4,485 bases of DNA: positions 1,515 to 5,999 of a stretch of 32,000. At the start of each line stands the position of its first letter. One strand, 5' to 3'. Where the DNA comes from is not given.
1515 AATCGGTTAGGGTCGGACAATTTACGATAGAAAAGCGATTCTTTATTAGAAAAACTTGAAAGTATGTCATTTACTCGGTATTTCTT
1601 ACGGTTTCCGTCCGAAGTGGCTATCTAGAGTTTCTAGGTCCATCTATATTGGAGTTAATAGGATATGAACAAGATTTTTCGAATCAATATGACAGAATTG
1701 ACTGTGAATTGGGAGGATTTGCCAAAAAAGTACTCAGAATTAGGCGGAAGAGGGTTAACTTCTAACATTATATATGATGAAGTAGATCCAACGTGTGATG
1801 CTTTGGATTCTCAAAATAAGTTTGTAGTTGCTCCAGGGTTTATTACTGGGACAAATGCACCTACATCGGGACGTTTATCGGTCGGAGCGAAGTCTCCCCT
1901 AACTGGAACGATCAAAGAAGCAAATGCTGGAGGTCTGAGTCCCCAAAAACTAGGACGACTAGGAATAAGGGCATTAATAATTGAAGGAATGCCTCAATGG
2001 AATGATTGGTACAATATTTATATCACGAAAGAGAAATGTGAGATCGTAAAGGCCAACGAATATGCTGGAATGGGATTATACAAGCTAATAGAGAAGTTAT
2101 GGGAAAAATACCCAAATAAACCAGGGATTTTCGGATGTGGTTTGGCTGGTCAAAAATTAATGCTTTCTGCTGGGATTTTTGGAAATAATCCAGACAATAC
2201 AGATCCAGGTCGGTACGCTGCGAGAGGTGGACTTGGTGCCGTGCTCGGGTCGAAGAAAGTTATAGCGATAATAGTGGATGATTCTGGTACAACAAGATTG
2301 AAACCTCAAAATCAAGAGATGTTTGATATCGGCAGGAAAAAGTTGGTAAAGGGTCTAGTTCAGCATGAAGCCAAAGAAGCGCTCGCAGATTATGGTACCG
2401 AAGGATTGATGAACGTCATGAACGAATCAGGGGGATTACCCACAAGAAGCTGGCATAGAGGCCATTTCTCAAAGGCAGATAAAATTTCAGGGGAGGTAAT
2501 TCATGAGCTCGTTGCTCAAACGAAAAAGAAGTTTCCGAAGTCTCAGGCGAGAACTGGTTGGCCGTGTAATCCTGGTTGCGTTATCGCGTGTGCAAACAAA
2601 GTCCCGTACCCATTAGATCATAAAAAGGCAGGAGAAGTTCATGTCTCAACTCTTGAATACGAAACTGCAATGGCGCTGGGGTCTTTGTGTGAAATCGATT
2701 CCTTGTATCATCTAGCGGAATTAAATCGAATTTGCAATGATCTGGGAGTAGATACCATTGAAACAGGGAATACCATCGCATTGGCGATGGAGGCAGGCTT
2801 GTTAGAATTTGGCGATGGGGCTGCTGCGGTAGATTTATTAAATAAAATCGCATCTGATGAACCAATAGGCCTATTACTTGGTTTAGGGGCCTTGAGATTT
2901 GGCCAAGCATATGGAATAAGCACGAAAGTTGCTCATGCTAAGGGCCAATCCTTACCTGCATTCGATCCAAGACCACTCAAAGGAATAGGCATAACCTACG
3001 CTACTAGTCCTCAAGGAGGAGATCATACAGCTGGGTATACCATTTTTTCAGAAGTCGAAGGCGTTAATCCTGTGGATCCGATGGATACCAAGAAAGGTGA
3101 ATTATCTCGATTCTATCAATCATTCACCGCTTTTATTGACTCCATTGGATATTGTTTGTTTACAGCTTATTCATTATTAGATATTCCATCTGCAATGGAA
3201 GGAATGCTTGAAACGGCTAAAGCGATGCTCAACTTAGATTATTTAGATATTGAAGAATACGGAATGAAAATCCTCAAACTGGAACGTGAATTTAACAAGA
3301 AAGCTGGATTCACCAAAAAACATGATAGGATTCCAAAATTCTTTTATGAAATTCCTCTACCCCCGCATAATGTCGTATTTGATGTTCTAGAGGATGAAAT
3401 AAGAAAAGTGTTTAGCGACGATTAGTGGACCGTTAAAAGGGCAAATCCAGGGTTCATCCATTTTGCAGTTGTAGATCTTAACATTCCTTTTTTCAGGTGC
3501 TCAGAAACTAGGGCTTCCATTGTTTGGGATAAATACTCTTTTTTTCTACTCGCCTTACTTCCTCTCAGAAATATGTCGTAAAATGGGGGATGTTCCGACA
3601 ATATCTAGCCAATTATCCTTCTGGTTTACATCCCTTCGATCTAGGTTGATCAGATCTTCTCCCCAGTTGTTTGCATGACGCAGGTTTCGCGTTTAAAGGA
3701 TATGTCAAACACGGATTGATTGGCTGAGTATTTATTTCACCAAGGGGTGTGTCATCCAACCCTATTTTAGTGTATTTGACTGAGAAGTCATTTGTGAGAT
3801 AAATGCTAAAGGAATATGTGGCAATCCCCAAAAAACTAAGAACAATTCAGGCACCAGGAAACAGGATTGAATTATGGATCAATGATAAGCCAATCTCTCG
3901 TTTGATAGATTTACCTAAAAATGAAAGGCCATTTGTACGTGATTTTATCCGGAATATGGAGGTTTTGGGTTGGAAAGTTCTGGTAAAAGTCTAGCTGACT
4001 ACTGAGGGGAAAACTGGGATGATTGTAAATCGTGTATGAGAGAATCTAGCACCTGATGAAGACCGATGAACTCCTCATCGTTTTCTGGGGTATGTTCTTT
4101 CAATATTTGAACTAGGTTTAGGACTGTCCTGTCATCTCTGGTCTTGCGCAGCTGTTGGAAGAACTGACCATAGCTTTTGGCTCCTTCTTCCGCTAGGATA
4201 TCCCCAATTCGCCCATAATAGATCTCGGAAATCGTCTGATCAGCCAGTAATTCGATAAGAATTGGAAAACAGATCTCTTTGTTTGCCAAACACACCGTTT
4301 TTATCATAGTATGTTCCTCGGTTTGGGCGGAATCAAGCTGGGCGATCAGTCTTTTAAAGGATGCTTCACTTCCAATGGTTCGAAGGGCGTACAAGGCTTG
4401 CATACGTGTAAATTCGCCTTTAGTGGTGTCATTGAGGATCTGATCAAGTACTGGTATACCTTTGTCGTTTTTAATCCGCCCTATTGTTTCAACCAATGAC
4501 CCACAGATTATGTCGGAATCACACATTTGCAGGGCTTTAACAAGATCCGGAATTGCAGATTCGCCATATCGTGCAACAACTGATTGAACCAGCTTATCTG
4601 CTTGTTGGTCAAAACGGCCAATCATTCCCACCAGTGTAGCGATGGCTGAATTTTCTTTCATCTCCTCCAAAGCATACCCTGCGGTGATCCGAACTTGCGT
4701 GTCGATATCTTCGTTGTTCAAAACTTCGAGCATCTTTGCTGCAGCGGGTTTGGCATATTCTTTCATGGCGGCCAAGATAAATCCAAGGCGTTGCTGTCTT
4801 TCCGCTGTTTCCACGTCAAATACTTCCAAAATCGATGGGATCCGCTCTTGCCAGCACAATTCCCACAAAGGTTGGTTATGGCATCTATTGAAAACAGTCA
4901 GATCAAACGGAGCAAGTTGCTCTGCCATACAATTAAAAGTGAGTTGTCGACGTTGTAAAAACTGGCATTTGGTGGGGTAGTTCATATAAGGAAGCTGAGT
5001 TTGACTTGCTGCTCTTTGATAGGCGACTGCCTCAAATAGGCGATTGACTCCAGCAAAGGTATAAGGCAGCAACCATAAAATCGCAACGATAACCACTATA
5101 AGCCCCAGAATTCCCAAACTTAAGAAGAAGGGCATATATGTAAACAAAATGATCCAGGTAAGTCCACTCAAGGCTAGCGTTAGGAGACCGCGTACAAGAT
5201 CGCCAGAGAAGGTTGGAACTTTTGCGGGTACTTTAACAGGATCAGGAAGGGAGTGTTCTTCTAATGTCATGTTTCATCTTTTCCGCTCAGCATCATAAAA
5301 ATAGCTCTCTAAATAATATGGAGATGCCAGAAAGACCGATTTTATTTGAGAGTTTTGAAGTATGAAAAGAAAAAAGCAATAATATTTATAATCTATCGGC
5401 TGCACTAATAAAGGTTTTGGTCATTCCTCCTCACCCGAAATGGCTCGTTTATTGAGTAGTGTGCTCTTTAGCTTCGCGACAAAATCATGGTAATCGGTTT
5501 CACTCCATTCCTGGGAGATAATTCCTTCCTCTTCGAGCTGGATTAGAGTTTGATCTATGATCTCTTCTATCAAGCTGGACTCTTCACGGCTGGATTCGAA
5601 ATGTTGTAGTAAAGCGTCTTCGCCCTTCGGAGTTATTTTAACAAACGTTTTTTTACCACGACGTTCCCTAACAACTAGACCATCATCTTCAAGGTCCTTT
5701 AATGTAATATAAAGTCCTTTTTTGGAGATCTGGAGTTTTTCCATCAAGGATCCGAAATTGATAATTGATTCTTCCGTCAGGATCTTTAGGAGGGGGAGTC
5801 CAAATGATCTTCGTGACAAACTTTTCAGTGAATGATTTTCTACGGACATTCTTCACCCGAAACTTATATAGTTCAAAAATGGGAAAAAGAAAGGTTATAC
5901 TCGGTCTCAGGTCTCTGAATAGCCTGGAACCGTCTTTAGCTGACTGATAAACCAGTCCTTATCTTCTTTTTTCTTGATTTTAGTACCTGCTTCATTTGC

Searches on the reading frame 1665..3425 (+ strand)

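Call 10: search_protein_families(library=pfam, proteins=[window:1665-3425:+], max_evalue=0.001)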
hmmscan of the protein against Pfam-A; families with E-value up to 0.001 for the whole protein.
window:1665-3425:+ (586 aa): 2 families
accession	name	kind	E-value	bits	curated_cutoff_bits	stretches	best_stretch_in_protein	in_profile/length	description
PF01314.23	AFOR_C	-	1.7e-76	258.3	27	1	226-566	5-345/385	Aldehyde ferredoxin oxidoreductase, domains 2 & 3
PF02730.20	AFOR_N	-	1.4e-54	185.3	29.8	1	2-206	1-198/199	Aldehyde ferredoxin oxidoreductase, N-terminal domain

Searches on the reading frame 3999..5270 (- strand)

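Call 10: search_protein_families(library=pfam, proteins=[window:3999-5270:-], max_evalue=0.001)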
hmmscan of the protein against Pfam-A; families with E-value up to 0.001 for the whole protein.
window:3999-5270:- (423 aa): 2 families
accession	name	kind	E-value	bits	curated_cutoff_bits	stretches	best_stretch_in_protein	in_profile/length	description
PF13646.12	HEAT_2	-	9.3e-11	42.3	27.7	1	240-316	1-75/88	HEAT repeats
PF03130.22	HEAT_PBS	-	1.8e-06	28.3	20.9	0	289-313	2-26/27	PBS lyase HEAT-like repeat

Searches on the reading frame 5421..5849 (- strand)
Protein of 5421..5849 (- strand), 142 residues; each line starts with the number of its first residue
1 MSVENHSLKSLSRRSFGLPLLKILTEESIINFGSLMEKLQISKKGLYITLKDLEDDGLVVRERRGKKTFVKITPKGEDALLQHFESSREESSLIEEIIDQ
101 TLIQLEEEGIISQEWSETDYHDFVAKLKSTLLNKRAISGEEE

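Call 10: search_protein_families(library=pfam, proteins=[window:5421-5849:-], max_evalue=0.001)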
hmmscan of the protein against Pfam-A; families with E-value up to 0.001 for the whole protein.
window:5421-5849:- (142 aa): 5 families
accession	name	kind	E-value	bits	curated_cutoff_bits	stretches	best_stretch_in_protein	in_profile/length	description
PF13601.12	HTH_34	-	1e-05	26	27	1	19-85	4-74/80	Winged helix DNA-binding domain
PF03551.20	PadR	-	1.7e-05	25.1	27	0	39-80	27-73/75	Transcriptional regulator PadR-like family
PF22665.2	DUF6293_C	-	2.5e-05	25.1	27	1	50-80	68-98/101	DUF6293 C-terminal winged helix domain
PF14277.12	DUF4364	-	0.00019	21.7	26.9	1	49-128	39-119/162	Domain of unknown function (DUF4364)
PF17778.7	BLACT_WH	-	0.00067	20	22.8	0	44-64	23-43/46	Beta-lactamase associated winged helix domain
